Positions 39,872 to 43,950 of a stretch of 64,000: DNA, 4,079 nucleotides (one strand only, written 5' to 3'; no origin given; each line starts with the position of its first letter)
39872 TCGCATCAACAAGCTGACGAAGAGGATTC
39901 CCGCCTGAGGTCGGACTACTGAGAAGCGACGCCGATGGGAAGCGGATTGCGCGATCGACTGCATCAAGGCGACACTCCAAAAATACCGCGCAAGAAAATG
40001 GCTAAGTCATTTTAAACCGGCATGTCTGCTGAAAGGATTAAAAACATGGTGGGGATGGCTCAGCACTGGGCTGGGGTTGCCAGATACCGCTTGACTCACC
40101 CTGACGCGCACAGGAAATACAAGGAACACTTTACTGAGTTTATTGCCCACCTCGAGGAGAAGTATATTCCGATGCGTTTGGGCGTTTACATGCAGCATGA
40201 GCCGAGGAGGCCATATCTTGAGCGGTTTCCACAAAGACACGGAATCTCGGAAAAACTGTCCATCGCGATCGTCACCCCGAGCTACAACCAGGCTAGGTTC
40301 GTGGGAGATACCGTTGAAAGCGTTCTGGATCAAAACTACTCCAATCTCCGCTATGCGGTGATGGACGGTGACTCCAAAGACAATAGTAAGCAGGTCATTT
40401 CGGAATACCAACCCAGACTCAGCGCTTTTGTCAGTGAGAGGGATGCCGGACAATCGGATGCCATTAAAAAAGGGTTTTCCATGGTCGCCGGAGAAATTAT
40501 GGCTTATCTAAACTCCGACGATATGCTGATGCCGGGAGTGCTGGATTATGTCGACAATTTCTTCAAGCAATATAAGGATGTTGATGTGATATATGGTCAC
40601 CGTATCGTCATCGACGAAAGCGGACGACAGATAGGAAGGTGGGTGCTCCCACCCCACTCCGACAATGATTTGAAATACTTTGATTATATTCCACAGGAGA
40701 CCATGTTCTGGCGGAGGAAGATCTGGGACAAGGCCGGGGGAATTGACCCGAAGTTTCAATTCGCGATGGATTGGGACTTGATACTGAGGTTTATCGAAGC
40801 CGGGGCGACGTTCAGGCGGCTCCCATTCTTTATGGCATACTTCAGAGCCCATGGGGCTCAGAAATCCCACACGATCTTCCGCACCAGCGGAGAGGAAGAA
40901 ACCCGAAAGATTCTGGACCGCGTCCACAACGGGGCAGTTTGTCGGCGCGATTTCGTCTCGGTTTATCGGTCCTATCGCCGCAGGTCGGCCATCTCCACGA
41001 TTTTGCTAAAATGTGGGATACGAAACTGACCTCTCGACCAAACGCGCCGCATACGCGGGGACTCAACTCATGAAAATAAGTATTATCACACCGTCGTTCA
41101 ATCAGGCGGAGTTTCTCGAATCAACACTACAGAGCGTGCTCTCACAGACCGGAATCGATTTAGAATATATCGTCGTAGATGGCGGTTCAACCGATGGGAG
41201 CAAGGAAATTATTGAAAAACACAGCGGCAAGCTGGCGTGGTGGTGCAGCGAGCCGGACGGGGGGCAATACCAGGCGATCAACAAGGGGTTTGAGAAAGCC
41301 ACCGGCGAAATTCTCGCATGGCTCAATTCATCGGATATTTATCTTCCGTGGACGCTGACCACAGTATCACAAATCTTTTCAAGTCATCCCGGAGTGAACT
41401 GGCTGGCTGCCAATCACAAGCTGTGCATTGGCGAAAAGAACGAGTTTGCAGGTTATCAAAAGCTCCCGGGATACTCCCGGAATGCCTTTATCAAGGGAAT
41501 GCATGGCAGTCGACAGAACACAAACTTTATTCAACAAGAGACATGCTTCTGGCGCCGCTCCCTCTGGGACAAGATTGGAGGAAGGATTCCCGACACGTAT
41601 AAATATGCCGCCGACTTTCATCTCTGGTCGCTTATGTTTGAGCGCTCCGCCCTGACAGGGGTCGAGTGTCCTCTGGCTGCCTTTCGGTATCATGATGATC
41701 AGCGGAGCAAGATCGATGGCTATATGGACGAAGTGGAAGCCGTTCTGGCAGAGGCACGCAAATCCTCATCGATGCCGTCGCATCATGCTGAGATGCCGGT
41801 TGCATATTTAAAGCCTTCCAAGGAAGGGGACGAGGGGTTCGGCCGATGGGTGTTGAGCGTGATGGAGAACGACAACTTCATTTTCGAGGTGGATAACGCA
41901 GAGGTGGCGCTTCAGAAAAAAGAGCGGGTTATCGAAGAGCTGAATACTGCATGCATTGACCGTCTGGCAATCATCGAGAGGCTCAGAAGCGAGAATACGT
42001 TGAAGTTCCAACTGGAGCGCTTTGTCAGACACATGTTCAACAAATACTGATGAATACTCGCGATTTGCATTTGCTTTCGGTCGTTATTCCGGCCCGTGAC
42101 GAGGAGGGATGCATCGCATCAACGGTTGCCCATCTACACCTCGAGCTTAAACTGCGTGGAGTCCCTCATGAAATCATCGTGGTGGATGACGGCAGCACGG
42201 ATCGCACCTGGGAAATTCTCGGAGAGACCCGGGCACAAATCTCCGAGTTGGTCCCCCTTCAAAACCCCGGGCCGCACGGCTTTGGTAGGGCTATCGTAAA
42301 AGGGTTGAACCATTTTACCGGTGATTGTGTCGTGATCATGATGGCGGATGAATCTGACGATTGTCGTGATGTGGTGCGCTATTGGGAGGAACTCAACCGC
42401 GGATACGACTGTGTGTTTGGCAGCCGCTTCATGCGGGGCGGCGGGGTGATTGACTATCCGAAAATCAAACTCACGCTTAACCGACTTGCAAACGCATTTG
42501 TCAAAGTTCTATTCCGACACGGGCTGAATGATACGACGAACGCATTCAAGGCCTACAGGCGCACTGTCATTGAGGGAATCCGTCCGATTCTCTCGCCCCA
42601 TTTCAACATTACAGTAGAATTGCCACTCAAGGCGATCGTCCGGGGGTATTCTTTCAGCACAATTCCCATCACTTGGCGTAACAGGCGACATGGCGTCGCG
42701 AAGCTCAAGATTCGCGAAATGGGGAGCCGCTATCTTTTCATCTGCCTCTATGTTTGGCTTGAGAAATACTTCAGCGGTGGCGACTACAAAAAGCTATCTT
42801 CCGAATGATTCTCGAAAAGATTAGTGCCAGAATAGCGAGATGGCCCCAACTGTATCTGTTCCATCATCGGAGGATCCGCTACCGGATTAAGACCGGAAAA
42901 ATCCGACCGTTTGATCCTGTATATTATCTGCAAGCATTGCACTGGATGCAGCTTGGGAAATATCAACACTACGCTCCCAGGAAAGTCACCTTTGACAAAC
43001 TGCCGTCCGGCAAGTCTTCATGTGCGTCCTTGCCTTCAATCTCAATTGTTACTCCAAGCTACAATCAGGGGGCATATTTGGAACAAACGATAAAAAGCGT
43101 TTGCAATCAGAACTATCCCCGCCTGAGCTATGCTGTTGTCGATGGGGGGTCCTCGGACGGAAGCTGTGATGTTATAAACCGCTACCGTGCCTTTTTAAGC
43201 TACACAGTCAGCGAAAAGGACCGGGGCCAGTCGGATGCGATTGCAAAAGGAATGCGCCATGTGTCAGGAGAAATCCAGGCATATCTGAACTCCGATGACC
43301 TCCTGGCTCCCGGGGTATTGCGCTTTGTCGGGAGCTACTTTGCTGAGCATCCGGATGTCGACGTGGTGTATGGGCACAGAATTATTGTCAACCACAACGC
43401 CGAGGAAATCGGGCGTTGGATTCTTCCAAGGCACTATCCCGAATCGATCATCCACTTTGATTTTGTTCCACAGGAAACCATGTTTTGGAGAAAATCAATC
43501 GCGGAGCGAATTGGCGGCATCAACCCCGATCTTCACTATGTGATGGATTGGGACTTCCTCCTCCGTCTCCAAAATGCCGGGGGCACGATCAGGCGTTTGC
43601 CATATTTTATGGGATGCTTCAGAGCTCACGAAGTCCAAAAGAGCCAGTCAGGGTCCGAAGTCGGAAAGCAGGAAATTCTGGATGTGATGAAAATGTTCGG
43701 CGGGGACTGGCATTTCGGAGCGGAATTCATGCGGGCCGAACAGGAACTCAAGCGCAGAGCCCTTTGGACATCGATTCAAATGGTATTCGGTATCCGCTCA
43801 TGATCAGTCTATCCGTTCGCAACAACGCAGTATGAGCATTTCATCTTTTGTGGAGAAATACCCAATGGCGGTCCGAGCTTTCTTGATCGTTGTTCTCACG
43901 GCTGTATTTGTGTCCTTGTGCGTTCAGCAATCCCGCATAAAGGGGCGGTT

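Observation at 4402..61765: Recurrent module: polyprenyl-phosphate-type GT2 + SAM methyltransferase + GT-C-like membrane protein, with seven GT-C-like proteins in one locus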

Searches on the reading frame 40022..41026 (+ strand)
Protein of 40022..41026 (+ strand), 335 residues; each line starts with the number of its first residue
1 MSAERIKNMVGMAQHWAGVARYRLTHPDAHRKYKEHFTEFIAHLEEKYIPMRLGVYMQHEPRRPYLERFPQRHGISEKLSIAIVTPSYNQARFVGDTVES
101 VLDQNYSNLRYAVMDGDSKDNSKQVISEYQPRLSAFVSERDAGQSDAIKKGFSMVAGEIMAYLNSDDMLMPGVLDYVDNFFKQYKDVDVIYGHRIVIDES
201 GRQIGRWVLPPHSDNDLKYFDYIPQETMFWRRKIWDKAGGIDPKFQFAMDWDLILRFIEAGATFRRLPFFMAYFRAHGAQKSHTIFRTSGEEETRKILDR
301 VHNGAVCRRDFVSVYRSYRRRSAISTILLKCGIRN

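Call 4: search_protein_families(library=pfam, proteins=[window:40022-41026:+], max_evalue=0.01)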
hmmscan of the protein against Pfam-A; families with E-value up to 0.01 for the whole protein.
window:40022-41026:+ (335 aa): 4 families
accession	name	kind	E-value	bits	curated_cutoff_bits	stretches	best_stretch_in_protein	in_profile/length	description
PF00535.33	Glycos_transf_2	-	7.5e-21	75.2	23.3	1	83-206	2-128/168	Glycosyl transferase family 2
PF13641.12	Glyco_tranf_2_3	-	1.8e-12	48.2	27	1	81-261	3-198/230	Glycosyltransferase like family 2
PF10111.15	Glyco_tranf_2_2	-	0.00011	22.2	27.3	0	89-174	10-99/276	Glycosyltransferase like family 2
PF13632.12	Glyco_trans_2_3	-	0.00064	20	27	1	162-269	4-118/198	Glycosyl transferase family group 2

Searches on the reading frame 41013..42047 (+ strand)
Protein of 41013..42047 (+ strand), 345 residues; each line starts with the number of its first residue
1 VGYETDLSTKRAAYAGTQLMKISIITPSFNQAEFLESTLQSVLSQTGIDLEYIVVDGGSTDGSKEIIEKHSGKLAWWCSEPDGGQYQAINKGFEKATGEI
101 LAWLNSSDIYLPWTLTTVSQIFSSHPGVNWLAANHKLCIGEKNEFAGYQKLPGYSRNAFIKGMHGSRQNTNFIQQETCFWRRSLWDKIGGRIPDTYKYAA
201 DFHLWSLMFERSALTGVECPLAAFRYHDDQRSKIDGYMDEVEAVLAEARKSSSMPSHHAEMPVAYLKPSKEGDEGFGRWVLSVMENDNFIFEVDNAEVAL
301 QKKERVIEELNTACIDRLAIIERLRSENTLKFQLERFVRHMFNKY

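Call 4: search_protein_families(library=pfam, proteins=[window:41013-42047:+], max_evalue=0.01)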
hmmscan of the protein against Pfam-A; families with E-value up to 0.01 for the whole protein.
window:41013-42047:+ (345 aa): 2 families
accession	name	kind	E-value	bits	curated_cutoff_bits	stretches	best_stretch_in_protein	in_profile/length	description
PF00535.33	Glycos_transf_2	-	2.2e-20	73.7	23.3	1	23-126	1-107/168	Glycosyl transferase family 2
PF13641.12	Glyco_tranf_2_3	-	2.1e-06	28.4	27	1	22-205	3-191/230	Glycosyltransferase like family 2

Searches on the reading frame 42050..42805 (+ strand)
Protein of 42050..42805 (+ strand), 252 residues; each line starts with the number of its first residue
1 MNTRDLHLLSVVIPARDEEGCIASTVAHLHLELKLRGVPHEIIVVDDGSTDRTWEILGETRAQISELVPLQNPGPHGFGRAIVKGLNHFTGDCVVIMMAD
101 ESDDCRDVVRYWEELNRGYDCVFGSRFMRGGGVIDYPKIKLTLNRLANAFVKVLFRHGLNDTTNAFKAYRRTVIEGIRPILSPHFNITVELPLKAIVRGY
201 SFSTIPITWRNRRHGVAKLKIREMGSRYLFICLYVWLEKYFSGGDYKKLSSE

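Call 3: search_protein_families(library=pfam, proteins=[window:42050-42805:+], max_evalue=0.01)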
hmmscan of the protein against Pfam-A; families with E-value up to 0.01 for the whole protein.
window:42050-42805:+ (252 aa): 3 families
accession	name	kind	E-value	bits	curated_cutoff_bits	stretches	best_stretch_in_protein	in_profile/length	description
PF00535.33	Glycos_transf_2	-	8.7e-23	81.5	23.3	1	10-175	1-165/168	Glycosyl transferase family 2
PF13641.12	Glyco_tranf_2_3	-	5.3e-07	30.3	27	1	9-100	3-96/230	Glycosyltransferase like family 2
PF13704.12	Glyco_tranf_2_4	-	6.6e-05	23.8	27.5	1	16-99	1-80/98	Glycosyl transferase family 2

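Call 15: search_solved_structures(query=window:42050-42805:+, max_evalue=0.1)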
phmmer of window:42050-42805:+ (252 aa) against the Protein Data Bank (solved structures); distinct sequences matched with E-value up to 0.1: 22.
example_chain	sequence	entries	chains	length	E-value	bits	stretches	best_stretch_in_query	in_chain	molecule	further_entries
5mlz_A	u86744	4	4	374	6.1e-20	74.8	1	9-224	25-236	Dolichol monophosphate mannose synthase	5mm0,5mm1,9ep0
9hwj_A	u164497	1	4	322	6.1e-13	51.8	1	8-221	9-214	Undecaprenyl-phosphate 4-deoxy-4-formamido-L-arabinose transferase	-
9bhc_C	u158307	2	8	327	1.2e-10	44.3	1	7-222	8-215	Undecaprenyl-phosphate 4-deoxy-4-formamido-L-arabinose transferase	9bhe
8vxh_A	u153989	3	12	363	1.6e-10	43.9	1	7-222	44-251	Undecaprenyl-phosphate 4-deoxy-4-formamido-L-arabinose transferase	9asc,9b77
5eke_A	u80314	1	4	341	1e-06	31.4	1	9-132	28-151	Uncharacterized glycosyltransferase sll0501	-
5ekp_C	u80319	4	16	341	1.1e-06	31.3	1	9-132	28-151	Uncharacterized glycosyltransferase sll0501 | Glycosyltransferase sll0501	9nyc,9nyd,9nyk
9nye_A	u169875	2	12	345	1.1e-06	31.3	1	9-132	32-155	Glycosyltransferase sll0501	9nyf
7pdo_A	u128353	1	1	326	0.00013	24.5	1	8-102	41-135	Glucosyl-3-phosphoglycerate synthase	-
7p5l_A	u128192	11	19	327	0.00013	24.5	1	8-102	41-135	Glucosyl-3-phosphoglycerate synthase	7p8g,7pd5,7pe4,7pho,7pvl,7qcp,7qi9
3ckj_A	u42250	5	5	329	0.00031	23.3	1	8-100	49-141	Putative uncharacterized protein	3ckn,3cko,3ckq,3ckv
4y6n_A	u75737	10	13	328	0.00054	22.5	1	8-100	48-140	Glucosyl-3-phosphoglycerate synthase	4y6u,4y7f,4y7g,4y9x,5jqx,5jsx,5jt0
3e25_A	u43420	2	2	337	0.00056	22.4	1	8-100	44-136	Putative uncharacterized protein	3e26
4ddz_A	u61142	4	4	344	0.00059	22.4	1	8-100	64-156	GLUCOSYL-3-PHOSPHOGLYCERATE SYNTHASE (GpgS) | Glucosyl-3-phosphoglycerate synthase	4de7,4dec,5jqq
9omj_A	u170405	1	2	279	0.0023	20.5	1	10-129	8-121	Glycosyltransferase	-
9omh_A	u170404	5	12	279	0.0023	20.4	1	10-129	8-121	Glycosyltransferase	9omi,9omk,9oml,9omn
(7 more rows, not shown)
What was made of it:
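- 42050..42808 (+): G3: DPM1-type polyprenyl-phosphate hexose synthase without a TM helix. PDB DPMS 5mlz 75 bits, ArnC 52 bits (call 15).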

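Call 17: search_protein_families(library=ncbifam, proteins=[window:42050-42805:+], max_evalue=0.01)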
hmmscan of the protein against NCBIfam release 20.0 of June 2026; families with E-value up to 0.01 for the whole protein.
window:42050-42805:+ (252 aa): 16 families
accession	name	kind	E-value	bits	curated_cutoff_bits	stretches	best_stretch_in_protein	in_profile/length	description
NF041391.1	DPhHxTase_Halo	equivalog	1.9e-19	69.5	375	1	41-220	26-193/213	dolichyl-phosphate hexose transferase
TIGR04182.1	glyco_TIGR04182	equivalog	1.9e-18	66.9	325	1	10-220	3-202/293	S-layer glycoprotein N-glycosyltransferase AglJ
NF007986.1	PRK10714.1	equivalog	9.4e-16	57.7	529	1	5-220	4-211/316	undecaprenyl-phosphate 4-deoxy-4-formamido-L-arabinose transferase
NF047588.1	GlcsyltransPgfSStrep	equivalog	2.8e-14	53.1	500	1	9-178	3-168/308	glycosyltransferase PgfS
NF010496.0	PRK13915.1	equivalog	4.9e-13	48.8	262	1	7-104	31-130/307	glucosyl-3-phosphoglycerate synthase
NF058614.1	PPMAGASynPpgS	equivalog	1.1e-09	38.1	370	1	11-177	4-165/226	polyprenyl-phospho-N-acetylgalactosaminyl synthase PpgS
TIGR03937.1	PgaC_IcaA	equivalog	4.5e-08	32.5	422.3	1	3-100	41-135/407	poly-beta-1,6-N-acetyl-D-glucosamine synthase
TIGR04283.1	glyco_like_mftF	equivalog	5.8e-08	32.6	182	1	9-65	1-54/221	TIGR04283 family arsenosugar biosynthesis glycosyltransferase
NF041875.1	EPS_EpsD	equivalog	5.1e-07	29.4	370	1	9-101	1-90/325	exopolysaccharide biosynthesis glycosyltransferase EpsD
TIGR03469.1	HpnB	hypoth_equivalog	1.8e-05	24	379.25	1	10-60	47-95/386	hopene-associated glycosyltransferase HpnB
NF007482.0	PRK10073.1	equivalog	1.8e-05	23.9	423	1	7-101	6-96/334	glycosyltransferase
TIGR03965.1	mycofact_glyco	equivalog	3.1e-05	23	280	1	9-95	76-159/467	mycofactocin biosynthesis glycosyltransferase MftF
NF053846.1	glyco_with_XrtP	equivalog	0.0002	20.1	520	1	11-64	45-94/440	XrtP-associated glycosyltransferase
NF038302.1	EPS_HpsE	equivalog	0.00024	20.2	300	1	9-71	3-65/307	hormogonium polysaccharide biosynthesis glycosyltransferase HpsE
NF041865.1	EpsU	equivalog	0.0075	15.3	700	1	9-100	41-132/394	exopolysaccharide biosynthesis GT2 family glycosyltransferase EpsU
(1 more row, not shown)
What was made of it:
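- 42050..42808 (+): NCBIfam dolichyl-phosphate hexose transferase 69.5 bits, AglJ 67 bits (call 17).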

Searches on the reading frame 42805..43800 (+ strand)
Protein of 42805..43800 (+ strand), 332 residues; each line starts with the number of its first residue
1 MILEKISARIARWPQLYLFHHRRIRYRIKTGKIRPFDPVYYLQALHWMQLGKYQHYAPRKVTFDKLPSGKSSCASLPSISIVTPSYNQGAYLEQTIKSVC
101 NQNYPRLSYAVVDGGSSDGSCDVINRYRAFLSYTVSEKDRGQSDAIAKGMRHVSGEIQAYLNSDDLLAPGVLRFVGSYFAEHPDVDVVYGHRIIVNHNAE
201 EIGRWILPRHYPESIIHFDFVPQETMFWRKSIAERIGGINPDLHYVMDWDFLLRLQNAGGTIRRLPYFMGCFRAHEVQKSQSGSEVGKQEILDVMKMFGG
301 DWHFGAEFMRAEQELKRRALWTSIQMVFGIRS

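Call 3: search_protein_families(library=pfam, proteins=[window:42805-43800:+], max_evalue=0.01)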
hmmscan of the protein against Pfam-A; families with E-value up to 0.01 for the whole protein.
window:42805-43800:+ (332 aa): 4 families
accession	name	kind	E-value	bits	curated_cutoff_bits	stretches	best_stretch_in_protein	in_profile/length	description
PF00535.33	Glycos_transf_2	-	1.1e-21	77.9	23.3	1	80-203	1-126/168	Glycosyl transferase family 2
PF13641.12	Glyco_tranf_2_3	-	5.1e-11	43.5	27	1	77-262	1-201/230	Glycosyltransferase like family 2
PF13632.12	Glyco_trans_2_3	-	1.9e-06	28.3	27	1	160-270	4-120/198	Glycosyl transferase family group 2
PF10111.15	Glyco_tranf_2_2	-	0.00046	20.2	27.3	0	87-172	8-99/276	Glycosyltransferase like family 2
